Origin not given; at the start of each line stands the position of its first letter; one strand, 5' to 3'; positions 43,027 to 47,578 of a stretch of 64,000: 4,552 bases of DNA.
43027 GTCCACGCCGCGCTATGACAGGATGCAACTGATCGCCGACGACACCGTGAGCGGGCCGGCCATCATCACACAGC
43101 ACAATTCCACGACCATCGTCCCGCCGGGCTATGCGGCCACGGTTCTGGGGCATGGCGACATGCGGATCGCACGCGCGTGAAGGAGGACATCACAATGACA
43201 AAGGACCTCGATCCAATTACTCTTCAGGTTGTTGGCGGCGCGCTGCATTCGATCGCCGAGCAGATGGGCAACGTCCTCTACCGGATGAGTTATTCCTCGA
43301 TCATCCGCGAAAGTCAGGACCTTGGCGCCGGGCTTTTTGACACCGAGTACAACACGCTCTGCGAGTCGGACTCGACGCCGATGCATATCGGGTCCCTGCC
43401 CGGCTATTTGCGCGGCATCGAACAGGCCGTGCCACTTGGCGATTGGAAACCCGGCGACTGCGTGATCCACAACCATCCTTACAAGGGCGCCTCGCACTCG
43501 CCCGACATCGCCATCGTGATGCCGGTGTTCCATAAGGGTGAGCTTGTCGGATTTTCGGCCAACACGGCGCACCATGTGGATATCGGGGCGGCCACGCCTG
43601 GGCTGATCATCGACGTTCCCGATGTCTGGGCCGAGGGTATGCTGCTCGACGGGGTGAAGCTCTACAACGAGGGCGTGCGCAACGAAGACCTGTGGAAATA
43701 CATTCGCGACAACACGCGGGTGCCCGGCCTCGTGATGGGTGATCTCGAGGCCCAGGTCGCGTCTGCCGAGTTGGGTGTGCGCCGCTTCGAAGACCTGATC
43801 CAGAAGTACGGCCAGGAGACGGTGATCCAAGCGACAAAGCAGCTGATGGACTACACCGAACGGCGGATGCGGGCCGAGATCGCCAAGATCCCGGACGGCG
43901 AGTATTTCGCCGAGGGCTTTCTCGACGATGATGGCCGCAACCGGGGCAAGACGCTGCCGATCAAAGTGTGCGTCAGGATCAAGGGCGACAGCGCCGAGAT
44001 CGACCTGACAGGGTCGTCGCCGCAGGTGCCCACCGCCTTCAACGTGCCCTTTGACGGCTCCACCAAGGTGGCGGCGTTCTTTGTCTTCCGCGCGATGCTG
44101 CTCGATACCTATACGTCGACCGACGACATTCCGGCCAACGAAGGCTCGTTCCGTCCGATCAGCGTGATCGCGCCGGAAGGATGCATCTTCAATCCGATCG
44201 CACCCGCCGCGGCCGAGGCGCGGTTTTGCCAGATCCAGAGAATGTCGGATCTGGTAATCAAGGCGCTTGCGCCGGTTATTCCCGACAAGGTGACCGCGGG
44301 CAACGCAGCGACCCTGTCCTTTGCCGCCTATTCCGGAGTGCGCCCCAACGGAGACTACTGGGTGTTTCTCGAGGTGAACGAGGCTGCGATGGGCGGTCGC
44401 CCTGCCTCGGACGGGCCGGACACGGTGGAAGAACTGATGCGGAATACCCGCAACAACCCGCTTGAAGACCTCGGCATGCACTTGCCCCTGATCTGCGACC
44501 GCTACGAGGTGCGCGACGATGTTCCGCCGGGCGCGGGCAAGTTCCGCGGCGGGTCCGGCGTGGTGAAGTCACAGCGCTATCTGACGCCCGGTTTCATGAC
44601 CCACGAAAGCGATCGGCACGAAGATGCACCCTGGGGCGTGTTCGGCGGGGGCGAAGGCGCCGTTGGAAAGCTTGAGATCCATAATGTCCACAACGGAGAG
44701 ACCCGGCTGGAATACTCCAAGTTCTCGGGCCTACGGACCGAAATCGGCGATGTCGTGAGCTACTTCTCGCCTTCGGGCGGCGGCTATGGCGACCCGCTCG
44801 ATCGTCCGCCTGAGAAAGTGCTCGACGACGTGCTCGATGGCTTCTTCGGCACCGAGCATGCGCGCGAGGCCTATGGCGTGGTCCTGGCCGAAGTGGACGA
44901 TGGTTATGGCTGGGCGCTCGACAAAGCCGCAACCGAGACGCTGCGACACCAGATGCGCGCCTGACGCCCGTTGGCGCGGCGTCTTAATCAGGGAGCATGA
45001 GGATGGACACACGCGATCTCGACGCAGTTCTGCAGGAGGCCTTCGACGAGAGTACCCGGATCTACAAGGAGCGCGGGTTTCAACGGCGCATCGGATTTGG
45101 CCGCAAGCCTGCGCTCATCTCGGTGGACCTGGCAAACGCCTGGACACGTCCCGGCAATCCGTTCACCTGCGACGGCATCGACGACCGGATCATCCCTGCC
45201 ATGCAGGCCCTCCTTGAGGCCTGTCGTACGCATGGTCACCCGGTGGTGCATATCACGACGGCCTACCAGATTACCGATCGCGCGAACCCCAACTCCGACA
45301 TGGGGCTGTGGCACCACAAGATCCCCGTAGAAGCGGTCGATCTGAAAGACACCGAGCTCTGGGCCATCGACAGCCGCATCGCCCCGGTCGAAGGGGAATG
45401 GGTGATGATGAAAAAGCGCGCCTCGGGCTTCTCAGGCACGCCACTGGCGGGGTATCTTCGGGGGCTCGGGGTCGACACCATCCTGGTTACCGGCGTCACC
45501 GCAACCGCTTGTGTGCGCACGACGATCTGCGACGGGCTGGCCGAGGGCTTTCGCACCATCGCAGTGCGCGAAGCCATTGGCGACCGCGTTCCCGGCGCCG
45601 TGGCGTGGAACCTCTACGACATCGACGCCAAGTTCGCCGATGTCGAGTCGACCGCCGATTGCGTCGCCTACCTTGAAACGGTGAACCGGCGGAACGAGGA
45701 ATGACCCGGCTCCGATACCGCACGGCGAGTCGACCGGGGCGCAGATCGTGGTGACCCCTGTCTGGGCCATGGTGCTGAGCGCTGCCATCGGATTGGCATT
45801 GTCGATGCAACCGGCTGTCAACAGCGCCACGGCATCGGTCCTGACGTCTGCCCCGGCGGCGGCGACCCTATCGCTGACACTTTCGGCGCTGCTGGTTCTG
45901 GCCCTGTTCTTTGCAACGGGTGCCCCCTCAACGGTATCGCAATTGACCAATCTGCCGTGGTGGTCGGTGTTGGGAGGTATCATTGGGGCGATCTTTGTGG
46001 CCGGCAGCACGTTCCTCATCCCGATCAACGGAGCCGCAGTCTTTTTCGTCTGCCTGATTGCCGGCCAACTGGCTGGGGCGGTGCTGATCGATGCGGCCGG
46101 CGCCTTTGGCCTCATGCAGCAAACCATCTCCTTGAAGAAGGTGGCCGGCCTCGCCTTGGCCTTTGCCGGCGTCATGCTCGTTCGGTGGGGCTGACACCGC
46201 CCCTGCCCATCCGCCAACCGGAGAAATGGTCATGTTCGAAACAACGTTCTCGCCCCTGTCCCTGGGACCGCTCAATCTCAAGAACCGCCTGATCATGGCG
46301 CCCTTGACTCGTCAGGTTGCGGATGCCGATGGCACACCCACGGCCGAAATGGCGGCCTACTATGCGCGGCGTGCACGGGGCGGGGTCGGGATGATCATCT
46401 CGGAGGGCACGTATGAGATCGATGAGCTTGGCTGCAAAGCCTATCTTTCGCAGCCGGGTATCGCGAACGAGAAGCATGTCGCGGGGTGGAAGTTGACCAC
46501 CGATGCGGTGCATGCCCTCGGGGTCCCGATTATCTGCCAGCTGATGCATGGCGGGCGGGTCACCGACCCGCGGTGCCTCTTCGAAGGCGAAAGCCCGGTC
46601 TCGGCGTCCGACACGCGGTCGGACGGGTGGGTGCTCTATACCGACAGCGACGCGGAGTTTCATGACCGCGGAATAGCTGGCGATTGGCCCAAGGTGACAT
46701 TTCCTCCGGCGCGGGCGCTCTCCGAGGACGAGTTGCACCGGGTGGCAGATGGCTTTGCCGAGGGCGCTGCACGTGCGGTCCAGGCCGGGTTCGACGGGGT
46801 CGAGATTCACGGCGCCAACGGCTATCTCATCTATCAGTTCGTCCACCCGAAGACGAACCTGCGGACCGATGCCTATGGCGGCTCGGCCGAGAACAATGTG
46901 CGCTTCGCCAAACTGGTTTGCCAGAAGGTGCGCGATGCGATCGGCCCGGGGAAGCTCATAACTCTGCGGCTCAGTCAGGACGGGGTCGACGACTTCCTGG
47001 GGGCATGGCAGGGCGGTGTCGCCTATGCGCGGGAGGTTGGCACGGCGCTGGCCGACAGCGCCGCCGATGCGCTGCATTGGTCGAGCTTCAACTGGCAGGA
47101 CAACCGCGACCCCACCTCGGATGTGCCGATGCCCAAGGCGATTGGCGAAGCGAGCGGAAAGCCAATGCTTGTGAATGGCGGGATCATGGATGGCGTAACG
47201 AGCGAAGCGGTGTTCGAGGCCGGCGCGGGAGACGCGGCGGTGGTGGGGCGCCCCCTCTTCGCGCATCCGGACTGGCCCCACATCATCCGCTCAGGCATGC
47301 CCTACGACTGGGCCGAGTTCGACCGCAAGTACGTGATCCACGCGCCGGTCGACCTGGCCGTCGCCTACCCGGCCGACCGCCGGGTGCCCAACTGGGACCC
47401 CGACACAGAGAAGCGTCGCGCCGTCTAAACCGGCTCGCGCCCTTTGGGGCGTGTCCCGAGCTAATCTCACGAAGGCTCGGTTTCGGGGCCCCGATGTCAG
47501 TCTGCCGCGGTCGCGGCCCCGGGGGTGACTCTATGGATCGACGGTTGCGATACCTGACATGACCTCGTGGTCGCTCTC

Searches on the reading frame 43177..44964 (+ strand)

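Call 45: search_protein_families(library=pfam, proteins=[window:43177-44964:+], max_evalue=0.001)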
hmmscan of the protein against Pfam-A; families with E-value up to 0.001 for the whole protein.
window:43177-44964:+ (595 aa): 1 family
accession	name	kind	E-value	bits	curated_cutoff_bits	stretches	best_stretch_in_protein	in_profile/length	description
PF02538.19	Hydantoinase_B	-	5.7e-160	533.6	26.8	1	12-540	1-519/519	Hydantoinase B/oxoprolinase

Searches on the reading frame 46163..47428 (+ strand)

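Call 40: search_protein_families(library=pfam, proteins=[window:46163-47428:+], max_evalue=0.01)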
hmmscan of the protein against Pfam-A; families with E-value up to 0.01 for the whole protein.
window:46163-47428:+ (421 aa): 1 family
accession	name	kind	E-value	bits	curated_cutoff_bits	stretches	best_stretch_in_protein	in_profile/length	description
PF00724.26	Oxidored_FMN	-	8.5e-60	203.3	27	1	29-380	3-340/342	NADH:flavin oxidoreductase / NADH oxidase family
